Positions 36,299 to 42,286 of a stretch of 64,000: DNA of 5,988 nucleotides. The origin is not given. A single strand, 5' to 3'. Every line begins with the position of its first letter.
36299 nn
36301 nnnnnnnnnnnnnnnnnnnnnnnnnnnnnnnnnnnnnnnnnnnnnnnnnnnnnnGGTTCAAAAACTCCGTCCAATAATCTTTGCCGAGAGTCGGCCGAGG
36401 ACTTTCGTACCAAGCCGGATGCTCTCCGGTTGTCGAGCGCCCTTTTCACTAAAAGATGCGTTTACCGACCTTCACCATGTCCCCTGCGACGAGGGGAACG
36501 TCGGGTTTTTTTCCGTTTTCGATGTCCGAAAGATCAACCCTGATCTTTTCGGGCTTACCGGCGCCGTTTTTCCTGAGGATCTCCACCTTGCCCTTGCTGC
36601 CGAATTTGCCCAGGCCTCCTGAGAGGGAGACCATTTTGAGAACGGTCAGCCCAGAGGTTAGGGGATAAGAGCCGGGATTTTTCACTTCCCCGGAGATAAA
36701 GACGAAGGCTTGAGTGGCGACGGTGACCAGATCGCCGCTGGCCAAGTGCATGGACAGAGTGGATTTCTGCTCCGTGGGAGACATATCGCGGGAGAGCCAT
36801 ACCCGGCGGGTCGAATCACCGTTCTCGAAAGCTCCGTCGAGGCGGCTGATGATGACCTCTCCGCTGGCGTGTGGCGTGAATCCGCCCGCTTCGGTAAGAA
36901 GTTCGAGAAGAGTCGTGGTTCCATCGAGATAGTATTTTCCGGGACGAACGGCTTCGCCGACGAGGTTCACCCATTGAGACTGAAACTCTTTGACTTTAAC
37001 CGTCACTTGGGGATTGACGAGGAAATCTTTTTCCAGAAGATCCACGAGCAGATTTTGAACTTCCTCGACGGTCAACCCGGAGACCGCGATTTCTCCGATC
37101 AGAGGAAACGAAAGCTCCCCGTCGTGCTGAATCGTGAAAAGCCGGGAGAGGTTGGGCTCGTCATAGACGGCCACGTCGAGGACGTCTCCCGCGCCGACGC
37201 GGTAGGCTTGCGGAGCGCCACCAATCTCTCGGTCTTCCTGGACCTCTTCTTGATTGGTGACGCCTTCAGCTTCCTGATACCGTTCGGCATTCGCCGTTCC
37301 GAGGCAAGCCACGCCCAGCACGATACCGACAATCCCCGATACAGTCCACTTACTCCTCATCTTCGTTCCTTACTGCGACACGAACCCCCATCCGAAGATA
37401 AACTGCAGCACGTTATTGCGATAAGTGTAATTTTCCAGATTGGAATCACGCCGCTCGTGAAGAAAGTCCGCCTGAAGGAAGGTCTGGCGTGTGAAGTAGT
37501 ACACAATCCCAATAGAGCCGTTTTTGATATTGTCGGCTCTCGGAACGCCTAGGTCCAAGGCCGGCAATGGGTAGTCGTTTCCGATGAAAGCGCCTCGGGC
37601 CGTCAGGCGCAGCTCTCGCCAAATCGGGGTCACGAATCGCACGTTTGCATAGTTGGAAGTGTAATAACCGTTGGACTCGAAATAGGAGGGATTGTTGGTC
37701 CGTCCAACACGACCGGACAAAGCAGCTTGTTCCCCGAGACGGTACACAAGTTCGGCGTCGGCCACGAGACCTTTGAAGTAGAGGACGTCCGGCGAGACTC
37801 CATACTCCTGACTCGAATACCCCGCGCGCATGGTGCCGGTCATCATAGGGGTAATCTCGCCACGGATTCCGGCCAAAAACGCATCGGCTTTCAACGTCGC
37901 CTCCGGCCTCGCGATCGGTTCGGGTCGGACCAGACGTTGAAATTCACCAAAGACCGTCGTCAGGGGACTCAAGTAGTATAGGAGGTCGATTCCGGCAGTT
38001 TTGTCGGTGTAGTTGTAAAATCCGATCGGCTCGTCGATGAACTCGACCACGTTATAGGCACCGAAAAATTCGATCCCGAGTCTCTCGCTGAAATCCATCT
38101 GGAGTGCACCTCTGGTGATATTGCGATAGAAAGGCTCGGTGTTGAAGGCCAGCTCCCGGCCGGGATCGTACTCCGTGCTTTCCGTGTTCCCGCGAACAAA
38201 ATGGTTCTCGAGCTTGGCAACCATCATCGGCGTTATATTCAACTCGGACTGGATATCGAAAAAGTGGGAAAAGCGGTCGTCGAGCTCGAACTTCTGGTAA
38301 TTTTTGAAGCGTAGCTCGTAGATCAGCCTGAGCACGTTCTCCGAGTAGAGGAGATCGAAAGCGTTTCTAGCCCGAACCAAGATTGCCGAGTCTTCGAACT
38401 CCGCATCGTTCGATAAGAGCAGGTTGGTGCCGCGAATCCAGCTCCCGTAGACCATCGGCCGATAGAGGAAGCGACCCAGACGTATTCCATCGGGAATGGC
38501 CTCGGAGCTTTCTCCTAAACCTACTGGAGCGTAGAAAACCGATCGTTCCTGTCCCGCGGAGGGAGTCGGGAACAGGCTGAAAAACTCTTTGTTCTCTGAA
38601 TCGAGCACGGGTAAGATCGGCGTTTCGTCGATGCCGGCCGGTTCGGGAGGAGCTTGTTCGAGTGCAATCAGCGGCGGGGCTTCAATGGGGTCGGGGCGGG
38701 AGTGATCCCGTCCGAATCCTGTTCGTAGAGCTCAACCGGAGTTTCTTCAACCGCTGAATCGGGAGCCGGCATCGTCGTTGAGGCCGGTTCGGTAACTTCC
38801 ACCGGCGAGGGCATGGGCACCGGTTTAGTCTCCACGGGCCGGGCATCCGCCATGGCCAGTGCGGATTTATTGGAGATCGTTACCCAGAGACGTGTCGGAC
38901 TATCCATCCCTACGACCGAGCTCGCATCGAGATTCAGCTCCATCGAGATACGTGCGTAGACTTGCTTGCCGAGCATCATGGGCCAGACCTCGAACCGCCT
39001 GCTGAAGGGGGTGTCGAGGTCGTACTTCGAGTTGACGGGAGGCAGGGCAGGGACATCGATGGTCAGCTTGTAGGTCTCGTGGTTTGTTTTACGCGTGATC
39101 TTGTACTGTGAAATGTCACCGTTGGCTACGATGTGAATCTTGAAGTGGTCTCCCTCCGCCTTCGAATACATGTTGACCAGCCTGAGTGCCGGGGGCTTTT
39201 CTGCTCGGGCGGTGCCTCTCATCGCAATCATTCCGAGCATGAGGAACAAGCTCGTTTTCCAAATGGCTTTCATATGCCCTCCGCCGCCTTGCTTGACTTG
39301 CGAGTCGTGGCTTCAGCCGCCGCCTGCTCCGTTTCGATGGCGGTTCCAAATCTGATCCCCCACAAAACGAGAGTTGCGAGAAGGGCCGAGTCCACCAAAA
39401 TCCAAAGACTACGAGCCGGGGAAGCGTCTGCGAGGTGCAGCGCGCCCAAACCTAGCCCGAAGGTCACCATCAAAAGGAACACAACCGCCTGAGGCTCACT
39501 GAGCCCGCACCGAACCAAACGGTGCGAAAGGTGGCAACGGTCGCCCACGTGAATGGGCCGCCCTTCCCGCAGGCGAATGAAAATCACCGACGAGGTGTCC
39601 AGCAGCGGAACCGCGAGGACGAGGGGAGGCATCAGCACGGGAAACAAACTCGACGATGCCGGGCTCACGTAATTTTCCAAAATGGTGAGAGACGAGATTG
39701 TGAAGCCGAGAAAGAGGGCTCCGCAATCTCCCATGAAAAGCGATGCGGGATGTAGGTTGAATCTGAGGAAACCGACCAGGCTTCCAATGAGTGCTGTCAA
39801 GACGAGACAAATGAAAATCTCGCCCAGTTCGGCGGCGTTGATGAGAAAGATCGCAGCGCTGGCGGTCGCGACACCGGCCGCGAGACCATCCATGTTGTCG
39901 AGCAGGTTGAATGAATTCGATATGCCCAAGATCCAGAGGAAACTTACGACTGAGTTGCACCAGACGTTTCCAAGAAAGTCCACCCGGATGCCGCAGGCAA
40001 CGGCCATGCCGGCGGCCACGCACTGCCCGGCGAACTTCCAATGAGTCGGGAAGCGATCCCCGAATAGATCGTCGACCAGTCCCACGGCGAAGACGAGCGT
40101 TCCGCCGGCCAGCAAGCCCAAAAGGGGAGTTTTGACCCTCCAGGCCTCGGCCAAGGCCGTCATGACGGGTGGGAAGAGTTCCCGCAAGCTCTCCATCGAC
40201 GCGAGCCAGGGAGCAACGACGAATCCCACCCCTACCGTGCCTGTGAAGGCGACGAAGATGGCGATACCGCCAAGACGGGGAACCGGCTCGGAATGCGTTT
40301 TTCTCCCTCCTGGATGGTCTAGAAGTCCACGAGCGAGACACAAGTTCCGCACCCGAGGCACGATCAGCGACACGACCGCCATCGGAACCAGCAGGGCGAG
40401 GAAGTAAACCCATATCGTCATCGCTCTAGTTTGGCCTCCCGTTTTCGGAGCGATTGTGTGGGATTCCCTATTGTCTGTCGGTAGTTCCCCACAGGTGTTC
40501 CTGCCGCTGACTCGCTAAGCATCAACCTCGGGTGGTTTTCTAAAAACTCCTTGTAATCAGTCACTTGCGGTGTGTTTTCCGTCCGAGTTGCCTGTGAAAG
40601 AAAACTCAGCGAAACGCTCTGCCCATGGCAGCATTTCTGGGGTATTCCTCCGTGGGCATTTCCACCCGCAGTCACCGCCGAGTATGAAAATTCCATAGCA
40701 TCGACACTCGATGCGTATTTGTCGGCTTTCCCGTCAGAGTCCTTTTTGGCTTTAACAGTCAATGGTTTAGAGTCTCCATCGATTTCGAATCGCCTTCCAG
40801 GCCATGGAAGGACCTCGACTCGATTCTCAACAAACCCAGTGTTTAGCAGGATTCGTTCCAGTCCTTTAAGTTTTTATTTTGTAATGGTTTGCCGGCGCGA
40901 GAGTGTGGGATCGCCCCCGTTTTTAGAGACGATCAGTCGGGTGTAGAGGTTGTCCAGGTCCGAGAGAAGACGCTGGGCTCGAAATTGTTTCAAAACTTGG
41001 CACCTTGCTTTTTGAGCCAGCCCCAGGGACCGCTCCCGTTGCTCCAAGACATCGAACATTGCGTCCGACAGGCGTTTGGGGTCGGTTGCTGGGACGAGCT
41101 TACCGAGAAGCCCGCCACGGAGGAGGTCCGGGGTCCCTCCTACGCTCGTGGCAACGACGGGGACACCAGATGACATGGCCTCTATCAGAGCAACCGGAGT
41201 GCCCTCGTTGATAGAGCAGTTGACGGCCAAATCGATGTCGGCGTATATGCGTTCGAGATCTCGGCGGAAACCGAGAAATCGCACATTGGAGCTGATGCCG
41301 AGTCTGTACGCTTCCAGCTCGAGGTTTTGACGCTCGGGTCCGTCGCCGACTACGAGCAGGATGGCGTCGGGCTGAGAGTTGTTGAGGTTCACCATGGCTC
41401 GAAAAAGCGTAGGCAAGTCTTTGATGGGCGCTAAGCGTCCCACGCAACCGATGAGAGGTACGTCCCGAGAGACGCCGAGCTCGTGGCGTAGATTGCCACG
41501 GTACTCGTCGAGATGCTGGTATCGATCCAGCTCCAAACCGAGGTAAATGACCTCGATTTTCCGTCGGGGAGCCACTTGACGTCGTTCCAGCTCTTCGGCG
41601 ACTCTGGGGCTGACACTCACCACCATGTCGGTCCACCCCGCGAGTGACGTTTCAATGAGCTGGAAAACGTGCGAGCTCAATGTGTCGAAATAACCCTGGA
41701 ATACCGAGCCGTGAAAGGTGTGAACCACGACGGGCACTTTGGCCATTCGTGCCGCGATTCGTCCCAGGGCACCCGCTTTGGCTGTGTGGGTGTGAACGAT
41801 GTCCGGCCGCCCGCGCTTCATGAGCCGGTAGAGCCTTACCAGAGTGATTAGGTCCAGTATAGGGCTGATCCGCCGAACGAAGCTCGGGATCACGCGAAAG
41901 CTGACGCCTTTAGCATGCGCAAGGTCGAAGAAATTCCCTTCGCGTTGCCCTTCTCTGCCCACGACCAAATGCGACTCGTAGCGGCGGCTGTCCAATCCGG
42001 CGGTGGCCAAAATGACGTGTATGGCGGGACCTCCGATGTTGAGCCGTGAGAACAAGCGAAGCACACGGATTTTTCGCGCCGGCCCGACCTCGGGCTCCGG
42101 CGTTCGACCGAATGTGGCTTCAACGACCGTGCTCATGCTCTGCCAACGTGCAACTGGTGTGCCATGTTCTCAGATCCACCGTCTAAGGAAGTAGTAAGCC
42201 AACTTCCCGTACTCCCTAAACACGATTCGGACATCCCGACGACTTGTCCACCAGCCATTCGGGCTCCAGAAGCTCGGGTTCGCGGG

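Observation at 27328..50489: Candidate self-contained sigma-54 regulon: one EBP and eight -24/-12 promoter matches in front of the matrix/EPS transcription units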

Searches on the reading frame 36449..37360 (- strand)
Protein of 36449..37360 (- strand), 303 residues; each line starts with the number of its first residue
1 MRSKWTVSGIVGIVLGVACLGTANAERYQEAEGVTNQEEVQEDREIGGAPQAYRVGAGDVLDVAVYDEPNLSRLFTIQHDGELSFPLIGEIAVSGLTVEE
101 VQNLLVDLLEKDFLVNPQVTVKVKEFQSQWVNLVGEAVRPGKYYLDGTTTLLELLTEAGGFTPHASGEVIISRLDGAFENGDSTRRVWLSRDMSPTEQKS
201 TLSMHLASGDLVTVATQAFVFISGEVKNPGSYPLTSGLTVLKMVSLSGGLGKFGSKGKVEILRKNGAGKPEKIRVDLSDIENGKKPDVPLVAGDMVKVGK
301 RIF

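Call 5: search_protein_families(library=pfam, proteins=[window:36449-37360:-])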
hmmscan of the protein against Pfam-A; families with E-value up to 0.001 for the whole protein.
window:36449-37360:- (303 aa): 3 families
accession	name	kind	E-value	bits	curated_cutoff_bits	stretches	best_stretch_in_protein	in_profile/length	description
PF02563.21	Poly_export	-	8.5e-24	84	28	1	49-124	3-77/77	Polysaccharide biosynthesis/export protein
PF10531.15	SLBB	-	7.9e-20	70.9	27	2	220-270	2-51/55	SLBB domain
PF22461.2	SLBB_2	-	6.6e-13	49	27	1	220-298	3-79/79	SLBB domain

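Call 7: search_protein_families(library=ncbifam, proteins=[window:36449-37360:-], max_evalue=0.00001)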
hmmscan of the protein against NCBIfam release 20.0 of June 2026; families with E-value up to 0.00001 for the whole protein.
window:36449-37360:- (303 aa): 4 families
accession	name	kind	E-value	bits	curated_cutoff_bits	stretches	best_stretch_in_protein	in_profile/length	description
TIGR03028.1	EpsE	equivalog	4.7e-42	143.9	262.65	1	53-280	2-225/239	polysaccharide export protein EpsE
TIGR03027.2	pepcterm_export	equivalog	4.2e-35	120.9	180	2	52-219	2-169/169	XrtA/PEP-CTERM system exopolysaccharide export protein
NF041843.1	EpsY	equivalog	3.3e-30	104.9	320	2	48-214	48-210/211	exopolysaccharide export protein EpsY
NF011658.0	PRK15078.1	subfamily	1.2e-21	77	333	1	34-171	68-214/380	polysaccharide export protein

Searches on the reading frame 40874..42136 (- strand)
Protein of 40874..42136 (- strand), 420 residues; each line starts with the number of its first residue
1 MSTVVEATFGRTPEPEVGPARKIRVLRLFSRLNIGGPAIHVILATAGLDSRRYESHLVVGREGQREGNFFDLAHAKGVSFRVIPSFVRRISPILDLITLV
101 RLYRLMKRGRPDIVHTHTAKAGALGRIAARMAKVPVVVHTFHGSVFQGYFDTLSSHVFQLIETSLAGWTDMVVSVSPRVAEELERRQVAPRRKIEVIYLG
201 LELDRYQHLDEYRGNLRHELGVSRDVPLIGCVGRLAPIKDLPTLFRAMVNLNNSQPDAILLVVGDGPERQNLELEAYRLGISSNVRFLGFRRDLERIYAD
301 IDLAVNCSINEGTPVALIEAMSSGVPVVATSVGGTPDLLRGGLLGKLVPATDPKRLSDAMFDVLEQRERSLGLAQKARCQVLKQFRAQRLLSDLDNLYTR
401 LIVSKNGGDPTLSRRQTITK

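Call 6: search_protein_families(library=pfam, proteins=[window:40874-42136:-])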
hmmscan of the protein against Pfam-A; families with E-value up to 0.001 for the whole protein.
window:40874-42136:- (420 aa): 7 families
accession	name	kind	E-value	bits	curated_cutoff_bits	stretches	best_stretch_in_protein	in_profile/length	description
PF00534.26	Glycos_transf_1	-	4.7e-33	114.6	26.4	1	217-378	6-170/172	Glycosyl transferases group 1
PF13692.12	Glyco_trans_1_4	-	3.8e-32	111.9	27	1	227-365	2-141/142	Glycosyl transferases group 1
PF13439.12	Glyco_transf_4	-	4.9e-27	95.4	28.5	1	34-205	1-170/170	Glycosyltransferase Family 4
PF13579.12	Glyco_trans_4_4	-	1.1e-23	84.8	29.7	1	35-200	1-158/158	Glycosyl transferase 4-like domain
PF13477.12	Glyco_trans_4_2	-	4.6e-13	50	23.4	1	40-150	12-116/139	Glycosyl transferase 4-like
PF20706.3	GT4-conflict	-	5.6e-12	45.8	26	1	102-378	73-369/385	Family 4 Glycosyltransferase in conflict systems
PF13524.12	Glyco_trans_1_2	-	1.8e-05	25.2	25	1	284-390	28-138/144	Glycosyl transferase-like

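Call 8: search_protein_families(library=ncbifam, proteins=[window:40874-42136:-], max_evalue=0.00001)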
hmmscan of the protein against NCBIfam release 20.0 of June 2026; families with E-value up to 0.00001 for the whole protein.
window:40874-42136:- (420 aa): 33 families (the best 25 are shown)
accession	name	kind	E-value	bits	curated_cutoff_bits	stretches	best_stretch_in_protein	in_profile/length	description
TIGR03088.1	stp2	hypoth_equivalog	5.1e-56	190.3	409.05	1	28-401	7-373/374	TIGR03088 family PEP-CTERM/XrtA system glycosyltransferase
TIGR03999.1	thiol_BshA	equivalog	2.6e-36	125.4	273.7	1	93-402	67-374/375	N-acetyl-alpha-D-glucosaminyl L-malate synthase BshA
NF041876.1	EPS_EpsE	equivalog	1.9e-30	106.4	400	1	102-389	105-384/389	exopolysaccharide biosynthesis GT4 family glycosyltransferase EpsE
TIGR04063.1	stp3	hypoth_equivalog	5.4e-30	104.6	442.05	1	100-401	82-395/397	TIGR04063 family PEP-CTERM/XrtA system glycosyltransferase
TIGR03449.1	mycothiol_MshA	equivalog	1.7e-29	102.9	462.5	1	105-401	97-403/406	D-inositol-3-phosphate glycosyltransferase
NF047684.1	TeichurnBiosyTuaC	equivalog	1.4e-28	100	550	1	110-402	108-390/391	teichuronic acid biosynthesis protein TuaC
NF038011.1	PelF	equivalog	7.4e-27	94.5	100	1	185-392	270-482/489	GT4 family glycosyltransferase PelF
TIGR04157.1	glyco_rSAM_CFB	subfamily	6e-21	74.9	400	1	167-398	168-406/406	TIGR04157 family glycosyltransferase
NF053787.1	GlcN_PG_synth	equivalog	3.3e-20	72.2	480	1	106-401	78-359/361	N-acetylglucosaminyl phosphatidylglycerol synthase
NF011726.0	PRK15179.1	equivalog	2.6e-19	69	733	1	100-394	390-687/694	Vi polysaccharide biosynthesis protein TviE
TIGR02149.1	glgA_Coryne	subfamily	2.7e-18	66.3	302.4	1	111-386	84-375/391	glycogen synthase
NF038229.1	Glyco4_Geo_Pelo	equivalog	5.5e-18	65.1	400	1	98-402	43-337/338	GPMC system family 4 glycosyltransferase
NF049988.1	MGlcDAGSynMgs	equivalog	5.3e-16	58.9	400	1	96-404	71-390/398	alpha-monoglucosyldiacylglycerol synthase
NF050056.1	ProtGlycPglH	equivalog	1.1e-14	54.3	600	1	229-380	182-333/354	GalNAc-alpha-(1->4)-GalNAc-alpha-(1->3)-diNAcBac-PP-undecaprenol alpha-1,4-N-acetyl-D-galactosaminyltransferase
TIGR04005.1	wcaL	equivalog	1.3e-14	53.9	537.6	1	119-398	124-403/406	colanic acid biosynthesis glycosyltransferase WcaL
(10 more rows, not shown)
